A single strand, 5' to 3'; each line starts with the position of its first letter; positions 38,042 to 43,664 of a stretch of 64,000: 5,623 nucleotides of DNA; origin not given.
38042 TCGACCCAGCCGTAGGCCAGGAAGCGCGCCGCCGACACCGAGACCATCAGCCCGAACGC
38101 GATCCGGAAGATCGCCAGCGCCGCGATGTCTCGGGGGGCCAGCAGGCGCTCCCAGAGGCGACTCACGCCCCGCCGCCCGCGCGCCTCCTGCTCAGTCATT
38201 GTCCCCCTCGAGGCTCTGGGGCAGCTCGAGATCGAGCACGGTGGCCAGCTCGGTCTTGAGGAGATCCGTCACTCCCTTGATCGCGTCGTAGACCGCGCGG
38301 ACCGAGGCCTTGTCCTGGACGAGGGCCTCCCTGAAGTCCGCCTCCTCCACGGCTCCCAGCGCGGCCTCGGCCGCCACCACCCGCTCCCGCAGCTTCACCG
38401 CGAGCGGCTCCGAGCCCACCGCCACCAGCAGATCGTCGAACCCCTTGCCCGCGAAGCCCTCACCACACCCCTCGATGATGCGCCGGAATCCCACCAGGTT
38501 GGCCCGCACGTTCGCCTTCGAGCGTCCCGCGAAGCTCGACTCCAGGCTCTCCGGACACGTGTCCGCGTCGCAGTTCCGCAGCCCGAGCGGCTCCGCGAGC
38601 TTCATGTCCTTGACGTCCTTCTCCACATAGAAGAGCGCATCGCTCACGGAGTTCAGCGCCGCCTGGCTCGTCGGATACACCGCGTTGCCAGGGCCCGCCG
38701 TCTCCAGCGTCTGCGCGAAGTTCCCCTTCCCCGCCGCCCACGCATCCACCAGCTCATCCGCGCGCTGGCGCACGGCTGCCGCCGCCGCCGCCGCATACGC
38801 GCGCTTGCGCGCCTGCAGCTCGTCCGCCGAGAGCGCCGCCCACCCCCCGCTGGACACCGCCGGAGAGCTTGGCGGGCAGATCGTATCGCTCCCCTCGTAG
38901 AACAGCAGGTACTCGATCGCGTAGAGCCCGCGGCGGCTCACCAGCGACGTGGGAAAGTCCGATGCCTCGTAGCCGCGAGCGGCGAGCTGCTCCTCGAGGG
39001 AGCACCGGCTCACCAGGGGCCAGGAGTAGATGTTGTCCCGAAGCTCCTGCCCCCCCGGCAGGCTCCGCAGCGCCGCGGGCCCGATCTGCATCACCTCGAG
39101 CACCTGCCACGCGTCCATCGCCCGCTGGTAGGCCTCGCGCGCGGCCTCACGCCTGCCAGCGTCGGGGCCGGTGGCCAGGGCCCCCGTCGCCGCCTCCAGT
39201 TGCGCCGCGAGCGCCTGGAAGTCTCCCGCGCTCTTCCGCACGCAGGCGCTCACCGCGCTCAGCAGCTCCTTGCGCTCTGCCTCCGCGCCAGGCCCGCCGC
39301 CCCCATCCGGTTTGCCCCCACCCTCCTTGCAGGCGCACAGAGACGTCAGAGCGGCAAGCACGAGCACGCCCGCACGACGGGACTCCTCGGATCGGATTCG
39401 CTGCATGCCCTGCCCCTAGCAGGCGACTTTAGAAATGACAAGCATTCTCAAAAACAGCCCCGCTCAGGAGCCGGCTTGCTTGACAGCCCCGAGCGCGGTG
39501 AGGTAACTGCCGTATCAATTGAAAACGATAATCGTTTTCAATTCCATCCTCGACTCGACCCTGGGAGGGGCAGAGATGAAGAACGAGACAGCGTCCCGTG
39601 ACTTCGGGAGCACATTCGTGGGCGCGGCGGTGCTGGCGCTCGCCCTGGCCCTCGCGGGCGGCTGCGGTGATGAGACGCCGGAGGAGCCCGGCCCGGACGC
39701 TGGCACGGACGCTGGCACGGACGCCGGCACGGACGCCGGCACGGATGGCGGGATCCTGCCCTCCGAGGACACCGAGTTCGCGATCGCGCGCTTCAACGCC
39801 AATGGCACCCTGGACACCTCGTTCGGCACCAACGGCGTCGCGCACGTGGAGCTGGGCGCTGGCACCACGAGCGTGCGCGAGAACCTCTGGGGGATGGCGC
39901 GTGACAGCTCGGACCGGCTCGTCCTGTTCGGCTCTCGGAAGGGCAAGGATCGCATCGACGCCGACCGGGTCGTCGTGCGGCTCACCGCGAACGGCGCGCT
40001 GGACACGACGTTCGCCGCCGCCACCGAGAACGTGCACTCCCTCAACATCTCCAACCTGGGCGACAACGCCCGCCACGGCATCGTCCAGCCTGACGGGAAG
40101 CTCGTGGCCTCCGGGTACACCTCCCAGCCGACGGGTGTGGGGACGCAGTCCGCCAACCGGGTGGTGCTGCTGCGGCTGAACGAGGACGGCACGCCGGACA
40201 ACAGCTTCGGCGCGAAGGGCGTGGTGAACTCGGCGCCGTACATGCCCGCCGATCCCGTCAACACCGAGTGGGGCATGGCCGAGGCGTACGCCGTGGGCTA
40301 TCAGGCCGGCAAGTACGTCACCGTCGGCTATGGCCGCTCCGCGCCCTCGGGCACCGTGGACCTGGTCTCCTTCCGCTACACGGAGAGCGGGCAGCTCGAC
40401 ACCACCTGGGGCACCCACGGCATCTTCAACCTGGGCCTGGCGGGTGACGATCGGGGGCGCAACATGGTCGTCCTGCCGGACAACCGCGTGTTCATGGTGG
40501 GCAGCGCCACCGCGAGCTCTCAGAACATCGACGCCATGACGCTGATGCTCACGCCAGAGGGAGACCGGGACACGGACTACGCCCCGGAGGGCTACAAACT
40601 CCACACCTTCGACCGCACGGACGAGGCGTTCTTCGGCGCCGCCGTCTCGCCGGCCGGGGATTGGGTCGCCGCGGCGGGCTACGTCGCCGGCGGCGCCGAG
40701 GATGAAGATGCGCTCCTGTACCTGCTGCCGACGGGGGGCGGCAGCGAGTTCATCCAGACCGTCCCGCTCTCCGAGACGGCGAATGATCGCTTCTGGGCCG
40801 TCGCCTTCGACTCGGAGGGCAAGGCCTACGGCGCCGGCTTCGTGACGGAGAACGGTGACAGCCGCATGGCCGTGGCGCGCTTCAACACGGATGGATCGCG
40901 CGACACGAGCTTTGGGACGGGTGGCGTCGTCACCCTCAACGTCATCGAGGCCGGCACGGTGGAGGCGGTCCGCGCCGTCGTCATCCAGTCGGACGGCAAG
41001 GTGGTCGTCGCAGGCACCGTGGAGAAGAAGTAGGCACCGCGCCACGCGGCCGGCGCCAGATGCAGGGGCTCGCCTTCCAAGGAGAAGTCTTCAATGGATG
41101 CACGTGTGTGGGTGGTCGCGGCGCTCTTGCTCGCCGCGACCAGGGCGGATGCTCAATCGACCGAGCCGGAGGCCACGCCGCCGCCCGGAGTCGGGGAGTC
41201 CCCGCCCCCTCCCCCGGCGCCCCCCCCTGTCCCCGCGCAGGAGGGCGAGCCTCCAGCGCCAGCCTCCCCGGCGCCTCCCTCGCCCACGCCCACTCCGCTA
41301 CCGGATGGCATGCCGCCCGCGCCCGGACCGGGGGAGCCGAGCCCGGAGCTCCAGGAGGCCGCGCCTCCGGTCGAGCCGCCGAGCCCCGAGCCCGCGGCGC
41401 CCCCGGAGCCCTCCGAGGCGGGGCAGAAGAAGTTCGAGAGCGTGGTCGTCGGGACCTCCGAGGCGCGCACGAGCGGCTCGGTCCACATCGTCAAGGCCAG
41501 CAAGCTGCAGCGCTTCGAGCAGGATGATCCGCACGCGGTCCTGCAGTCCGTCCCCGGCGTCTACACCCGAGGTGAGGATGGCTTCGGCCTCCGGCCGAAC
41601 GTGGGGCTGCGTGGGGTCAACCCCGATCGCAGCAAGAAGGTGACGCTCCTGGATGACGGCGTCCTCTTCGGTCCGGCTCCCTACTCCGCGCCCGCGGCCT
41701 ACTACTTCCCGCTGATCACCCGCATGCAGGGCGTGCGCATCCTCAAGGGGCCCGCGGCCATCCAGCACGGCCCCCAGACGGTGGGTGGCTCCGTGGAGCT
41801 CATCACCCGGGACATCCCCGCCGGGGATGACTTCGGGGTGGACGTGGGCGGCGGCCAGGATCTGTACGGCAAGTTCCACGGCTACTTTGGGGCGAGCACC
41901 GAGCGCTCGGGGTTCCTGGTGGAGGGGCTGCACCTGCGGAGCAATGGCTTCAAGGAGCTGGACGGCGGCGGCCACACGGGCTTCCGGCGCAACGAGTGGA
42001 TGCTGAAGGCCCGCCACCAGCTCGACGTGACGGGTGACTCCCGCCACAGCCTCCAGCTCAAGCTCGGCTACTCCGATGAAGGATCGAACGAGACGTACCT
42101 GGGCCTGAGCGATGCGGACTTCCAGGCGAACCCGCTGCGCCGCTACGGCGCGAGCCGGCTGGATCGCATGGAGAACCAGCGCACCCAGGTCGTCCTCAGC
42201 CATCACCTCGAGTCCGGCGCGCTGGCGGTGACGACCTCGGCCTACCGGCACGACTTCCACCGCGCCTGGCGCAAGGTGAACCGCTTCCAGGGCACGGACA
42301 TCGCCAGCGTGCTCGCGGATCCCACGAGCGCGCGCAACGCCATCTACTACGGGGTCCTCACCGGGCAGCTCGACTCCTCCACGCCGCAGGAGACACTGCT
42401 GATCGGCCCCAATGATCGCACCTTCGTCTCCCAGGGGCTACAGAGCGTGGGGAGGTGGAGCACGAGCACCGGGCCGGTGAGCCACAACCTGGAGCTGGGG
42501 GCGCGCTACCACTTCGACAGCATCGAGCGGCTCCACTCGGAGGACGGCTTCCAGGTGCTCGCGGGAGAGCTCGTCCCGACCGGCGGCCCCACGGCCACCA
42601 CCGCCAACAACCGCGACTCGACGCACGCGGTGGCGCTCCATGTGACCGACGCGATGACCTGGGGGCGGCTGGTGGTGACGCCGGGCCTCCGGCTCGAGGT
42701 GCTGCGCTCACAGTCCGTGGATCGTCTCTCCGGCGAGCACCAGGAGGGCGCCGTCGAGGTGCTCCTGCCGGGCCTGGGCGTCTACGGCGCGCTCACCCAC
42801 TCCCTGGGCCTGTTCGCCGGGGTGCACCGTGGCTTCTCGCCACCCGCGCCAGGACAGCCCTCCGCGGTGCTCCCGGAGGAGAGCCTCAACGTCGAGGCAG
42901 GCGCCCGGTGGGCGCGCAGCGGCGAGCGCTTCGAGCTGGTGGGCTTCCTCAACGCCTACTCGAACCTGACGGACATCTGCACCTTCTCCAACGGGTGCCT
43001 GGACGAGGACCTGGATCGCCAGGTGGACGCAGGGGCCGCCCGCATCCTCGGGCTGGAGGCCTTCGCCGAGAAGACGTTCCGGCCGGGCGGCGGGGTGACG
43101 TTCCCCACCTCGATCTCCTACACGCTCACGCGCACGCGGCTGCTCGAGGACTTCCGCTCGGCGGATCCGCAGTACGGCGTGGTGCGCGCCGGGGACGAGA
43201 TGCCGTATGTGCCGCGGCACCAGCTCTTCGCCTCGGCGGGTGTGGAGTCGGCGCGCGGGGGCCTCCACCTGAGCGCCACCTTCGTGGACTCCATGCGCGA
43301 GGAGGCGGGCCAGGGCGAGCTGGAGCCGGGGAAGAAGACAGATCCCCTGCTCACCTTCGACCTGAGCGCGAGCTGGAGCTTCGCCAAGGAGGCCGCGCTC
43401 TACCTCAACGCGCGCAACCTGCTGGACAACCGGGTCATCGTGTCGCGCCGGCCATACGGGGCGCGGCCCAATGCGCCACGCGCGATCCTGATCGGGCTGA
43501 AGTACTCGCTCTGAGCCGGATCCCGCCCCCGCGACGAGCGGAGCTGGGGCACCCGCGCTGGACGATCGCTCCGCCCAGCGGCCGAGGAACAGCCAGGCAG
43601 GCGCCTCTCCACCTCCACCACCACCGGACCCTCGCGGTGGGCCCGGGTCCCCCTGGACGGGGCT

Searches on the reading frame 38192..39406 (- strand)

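Call 16: search_protein_families(library=pfam, proteins=[window:38192-39406:-], max_evalue=0.001)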
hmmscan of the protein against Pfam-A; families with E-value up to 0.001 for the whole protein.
window:38192-39406:- (404 aa): 1 family
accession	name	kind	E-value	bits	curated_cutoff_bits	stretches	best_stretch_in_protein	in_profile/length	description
PF09375.15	Peptidase_M75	-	9.3e-37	127.6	23.5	1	62-383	7-285/288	Imelysin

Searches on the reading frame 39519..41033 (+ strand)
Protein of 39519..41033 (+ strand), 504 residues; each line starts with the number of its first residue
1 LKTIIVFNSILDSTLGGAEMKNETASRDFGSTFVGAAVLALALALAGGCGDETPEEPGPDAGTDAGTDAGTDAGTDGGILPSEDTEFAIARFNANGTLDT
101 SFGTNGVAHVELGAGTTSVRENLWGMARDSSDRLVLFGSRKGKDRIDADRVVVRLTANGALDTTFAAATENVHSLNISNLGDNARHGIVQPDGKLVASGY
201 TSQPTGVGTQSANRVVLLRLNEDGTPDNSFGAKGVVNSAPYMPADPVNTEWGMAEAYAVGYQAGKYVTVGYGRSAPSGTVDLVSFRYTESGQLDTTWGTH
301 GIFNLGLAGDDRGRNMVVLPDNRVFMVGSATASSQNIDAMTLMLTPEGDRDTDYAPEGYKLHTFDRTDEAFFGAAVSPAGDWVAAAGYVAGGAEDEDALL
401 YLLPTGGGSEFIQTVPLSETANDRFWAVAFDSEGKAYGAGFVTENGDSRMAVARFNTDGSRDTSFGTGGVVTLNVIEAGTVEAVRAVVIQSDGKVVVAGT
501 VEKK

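Call 16: search_protein_families(library=pfam, proteins=[window:39519-41033:+], max_evalue=0.001)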
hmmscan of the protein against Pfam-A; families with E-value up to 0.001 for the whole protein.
window:39519-41033:+ (504 aa): 1 family
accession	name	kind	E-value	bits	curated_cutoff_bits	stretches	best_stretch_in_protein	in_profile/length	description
PF17164.10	DUF5122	-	3.9e-31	107.5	27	3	190-230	1-36/36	Domain of unknown function (DUF5122) beta-propeller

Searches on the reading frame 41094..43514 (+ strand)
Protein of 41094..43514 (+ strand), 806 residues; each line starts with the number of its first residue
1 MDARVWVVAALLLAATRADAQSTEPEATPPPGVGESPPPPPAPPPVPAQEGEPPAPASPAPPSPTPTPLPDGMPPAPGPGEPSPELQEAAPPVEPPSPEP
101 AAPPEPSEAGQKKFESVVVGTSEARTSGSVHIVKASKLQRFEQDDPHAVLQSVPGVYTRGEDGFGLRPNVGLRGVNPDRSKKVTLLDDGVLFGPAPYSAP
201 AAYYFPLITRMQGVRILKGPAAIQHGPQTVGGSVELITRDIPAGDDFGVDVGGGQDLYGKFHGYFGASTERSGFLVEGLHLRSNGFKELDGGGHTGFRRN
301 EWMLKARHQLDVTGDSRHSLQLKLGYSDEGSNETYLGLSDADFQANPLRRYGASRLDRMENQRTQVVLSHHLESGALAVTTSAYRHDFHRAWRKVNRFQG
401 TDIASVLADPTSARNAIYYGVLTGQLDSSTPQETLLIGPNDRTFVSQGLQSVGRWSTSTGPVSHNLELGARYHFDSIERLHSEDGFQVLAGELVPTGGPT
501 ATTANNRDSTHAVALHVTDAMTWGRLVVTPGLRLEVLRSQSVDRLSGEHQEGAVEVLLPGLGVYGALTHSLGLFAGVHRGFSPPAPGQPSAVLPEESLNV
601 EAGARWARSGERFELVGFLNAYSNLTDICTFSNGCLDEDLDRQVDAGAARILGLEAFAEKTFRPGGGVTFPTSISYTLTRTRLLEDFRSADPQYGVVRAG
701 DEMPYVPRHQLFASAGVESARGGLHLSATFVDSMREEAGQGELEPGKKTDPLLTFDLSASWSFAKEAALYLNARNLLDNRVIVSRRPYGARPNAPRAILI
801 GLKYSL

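Call 16: search_protein_families(library=pfam, proteins=[window:41094-43514:+], max_evalue=0.001)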
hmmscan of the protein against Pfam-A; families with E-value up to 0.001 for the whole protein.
window:41094-43514:+ (806 aa): 2 families
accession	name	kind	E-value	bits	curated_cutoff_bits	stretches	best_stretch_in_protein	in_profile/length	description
PF00593.30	TonB_dep_Rec_b-barrel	-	1.5e-29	104.6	27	1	379-776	80-436/436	TonB dependent receptor-like, beta-barrel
PF07715.20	Plug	-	1.2e-10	42.3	23.9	1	125-232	4-106/107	TonB-dependent Receptor Plug Domain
